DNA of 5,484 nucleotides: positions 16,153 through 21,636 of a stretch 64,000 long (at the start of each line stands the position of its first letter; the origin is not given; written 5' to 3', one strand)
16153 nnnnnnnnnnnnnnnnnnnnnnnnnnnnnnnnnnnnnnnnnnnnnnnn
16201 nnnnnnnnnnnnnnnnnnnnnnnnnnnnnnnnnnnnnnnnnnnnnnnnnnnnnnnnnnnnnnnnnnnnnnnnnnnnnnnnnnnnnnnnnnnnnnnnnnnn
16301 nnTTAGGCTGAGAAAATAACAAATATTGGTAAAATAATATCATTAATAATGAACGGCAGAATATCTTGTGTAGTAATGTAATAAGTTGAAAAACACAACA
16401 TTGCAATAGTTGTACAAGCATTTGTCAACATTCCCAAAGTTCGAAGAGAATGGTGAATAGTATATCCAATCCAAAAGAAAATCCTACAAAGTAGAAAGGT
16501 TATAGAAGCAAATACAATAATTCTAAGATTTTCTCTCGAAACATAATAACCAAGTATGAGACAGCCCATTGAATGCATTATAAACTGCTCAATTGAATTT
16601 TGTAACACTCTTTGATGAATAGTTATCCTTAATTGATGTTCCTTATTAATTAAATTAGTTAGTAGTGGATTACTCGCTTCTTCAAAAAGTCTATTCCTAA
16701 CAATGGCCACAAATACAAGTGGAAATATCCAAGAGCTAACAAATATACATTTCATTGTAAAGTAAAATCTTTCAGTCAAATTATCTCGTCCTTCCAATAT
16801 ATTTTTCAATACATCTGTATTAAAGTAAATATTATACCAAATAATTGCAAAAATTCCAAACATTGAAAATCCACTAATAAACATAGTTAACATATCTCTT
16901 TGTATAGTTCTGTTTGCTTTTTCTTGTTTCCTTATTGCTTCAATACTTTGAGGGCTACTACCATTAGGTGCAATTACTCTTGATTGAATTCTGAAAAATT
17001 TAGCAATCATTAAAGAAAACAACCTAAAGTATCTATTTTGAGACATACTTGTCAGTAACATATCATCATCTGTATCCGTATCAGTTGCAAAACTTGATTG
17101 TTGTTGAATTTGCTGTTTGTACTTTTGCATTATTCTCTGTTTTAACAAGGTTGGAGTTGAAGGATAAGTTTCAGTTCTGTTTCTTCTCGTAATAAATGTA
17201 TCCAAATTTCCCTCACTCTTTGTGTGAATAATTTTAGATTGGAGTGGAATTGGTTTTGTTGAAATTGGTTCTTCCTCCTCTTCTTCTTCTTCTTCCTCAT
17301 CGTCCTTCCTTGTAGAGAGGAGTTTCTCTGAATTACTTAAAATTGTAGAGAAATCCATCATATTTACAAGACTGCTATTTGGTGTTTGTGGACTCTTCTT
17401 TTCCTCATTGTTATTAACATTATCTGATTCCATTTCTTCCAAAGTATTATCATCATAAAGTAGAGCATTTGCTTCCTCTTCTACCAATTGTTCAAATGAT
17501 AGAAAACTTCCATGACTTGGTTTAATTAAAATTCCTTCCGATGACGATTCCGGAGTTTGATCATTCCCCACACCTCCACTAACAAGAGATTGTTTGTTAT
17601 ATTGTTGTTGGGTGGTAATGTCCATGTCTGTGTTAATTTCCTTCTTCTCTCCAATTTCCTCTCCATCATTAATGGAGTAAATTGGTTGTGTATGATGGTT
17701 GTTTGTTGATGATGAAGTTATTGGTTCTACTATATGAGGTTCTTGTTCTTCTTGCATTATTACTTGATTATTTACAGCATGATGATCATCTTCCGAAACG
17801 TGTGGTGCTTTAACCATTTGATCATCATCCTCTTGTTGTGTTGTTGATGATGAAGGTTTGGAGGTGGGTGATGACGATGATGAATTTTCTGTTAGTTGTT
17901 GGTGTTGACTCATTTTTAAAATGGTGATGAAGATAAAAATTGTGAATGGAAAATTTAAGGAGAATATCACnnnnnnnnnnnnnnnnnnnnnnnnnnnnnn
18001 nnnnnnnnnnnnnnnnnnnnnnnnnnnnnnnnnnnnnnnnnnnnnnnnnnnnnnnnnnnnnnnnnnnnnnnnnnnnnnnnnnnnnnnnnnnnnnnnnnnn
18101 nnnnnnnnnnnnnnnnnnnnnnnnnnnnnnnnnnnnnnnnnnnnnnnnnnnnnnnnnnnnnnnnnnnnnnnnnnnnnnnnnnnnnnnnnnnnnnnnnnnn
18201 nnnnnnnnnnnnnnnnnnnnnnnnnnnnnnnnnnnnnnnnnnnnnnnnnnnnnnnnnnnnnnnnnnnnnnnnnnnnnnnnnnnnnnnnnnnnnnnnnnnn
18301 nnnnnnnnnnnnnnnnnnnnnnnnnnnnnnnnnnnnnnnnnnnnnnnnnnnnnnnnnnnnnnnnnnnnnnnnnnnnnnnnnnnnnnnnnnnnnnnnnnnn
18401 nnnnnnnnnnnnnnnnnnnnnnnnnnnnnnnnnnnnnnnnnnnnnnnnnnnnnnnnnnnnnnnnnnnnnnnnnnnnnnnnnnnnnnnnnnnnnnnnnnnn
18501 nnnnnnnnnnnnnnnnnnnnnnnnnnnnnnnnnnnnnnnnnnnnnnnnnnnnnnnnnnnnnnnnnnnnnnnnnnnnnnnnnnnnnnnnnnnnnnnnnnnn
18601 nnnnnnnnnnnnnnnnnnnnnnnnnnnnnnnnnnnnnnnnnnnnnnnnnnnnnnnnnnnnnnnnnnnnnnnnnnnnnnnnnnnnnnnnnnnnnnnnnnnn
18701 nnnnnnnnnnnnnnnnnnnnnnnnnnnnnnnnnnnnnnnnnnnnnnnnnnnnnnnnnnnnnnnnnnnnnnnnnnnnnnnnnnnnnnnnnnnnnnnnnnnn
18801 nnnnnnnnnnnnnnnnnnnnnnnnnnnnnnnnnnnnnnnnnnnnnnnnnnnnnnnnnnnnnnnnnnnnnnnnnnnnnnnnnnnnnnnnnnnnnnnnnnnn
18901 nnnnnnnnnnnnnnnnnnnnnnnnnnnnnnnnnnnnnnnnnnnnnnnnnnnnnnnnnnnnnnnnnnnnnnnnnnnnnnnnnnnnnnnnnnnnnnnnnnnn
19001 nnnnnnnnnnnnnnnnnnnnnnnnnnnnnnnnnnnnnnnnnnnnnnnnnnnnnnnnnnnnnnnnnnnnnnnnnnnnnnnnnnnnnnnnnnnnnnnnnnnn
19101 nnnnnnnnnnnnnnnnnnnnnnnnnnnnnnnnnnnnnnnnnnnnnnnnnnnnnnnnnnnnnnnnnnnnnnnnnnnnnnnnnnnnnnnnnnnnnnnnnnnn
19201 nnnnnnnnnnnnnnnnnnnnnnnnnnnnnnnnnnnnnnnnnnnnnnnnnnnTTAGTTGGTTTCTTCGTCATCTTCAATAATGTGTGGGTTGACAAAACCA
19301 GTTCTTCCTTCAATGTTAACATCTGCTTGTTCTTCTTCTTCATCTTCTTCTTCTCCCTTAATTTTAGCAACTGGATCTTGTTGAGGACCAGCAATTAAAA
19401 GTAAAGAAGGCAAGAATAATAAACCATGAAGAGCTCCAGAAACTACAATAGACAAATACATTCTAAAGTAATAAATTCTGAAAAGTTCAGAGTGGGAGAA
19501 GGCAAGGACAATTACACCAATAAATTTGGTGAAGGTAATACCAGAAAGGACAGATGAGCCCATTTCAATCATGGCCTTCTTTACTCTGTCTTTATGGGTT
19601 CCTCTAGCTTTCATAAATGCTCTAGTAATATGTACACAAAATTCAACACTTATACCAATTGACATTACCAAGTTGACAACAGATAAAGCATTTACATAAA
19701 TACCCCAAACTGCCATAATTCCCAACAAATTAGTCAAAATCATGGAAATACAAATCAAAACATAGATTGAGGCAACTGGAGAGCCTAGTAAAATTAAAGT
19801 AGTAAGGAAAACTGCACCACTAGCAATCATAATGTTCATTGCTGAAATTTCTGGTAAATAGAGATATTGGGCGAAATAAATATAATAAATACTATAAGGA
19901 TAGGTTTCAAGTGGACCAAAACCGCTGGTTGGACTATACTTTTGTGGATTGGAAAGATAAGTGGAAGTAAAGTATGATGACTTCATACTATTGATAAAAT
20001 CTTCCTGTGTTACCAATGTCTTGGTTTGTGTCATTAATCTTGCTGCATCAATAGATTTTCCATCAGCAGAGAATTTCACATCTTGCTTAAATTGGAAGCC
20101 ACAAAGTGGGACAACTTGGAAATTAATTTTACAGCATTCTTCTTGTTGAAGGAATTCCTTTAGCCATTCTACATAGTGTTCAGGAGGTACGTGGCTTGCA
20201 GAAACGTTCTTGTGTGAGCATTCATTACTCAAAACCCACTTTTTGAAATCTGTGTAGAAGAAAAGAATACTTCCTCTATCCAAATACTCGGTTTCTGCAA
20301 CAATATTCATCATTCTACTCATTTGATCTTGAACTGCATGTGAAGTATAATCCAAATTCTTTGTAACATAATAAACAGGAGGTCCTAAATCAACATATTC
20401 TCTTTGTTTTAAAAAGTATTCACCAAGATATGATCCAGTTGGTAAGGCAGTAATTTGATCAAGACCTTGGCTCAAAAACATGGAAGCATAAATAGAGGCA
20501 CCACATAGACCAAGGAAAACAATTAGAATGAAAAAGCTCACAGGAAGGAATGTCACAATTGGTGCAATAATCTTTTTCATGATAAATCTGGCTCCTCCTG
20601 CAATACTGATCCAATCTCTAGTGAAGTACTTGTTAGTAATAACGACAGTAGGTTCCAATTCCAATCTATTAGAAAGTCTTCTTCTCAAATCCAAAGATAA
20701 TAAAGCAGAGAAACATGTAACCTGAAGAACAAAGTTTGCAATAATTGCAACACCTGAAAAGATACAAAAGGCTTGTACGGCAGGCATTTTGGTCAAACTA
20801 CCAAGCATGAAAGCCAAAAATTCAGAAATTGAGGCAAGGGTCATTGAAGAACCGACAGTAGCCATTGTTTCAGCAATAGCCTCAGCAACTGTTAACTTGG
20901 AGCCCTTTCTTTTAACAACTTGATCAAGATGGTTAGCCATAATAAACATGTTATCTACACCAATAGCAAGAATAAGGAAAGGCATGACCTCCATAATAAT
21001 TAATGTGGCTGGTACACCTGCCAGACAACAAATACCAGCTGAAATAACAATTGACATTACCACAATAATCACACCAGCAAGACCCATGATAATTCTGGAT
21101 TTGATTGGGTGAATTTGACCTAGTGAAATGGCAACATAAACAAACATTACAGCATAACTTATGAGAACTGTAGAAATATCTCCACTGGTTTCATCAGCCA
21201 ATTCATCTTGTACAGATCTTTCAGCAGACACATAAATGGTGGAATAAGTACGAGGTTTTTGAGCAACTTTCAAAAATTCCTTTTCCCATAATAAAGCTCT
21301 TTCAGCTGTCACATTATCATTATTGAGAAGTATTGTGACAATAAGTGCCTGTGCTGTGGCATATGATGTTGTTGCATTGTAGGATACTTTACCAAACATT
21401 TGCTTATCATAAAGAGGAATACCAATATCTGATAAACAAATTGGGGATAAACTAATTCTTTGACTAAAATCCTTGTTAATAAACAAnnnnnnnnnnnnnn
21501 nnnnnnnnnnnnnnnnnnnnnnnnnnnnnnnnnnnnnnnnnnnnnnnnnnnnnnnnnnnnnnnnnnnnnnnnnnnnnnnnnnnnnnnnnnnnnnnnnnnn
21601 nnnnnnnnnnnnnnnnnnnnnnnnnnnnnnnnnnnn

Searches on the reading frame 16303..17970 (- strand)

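Call 86: search_protein_families(library=pfam, proteins=[window:16303-17970:-], max_evalue=0.001)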
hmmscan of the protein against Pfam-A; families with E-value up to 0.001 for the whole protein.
window:16303-17970:- (555 aa): 1 family
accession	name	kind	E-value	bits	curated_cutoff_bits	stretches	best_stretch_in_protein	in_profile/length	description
PF01124.23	MAPEG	-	1.5e-08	35.2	23.4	1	416-525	12-124/129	MAPEG family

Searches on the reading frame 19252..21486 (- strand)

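Call 86: search_protein_families(library=pfam, proteins=[window:19252-21486:-], max_evalue=0.001)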
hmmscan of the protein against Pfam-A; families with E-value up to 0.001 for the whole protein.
window:19252-21486:- (744 aa): 4 families
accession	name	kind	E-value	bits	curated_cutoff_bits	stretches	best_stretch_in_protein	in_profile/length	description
PF12349.14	Sterol-sensing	-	7.1e-49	166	22.3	1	128-277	2-147/153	Sterol-sensing domain of SREBP cleavage-activation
PF02460.24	Patched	-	5.9e-31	107.8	23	1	106-264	3-155/156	Patched SSD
PF22314.2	NPC1_MLD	-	5.1e-09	36.7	27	1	8-78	133-203/216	NPC1, middle luminal domain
PF03176.21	MMPL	-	1.2e-08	34.7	20.5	1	552-706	149-308/333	MMPL family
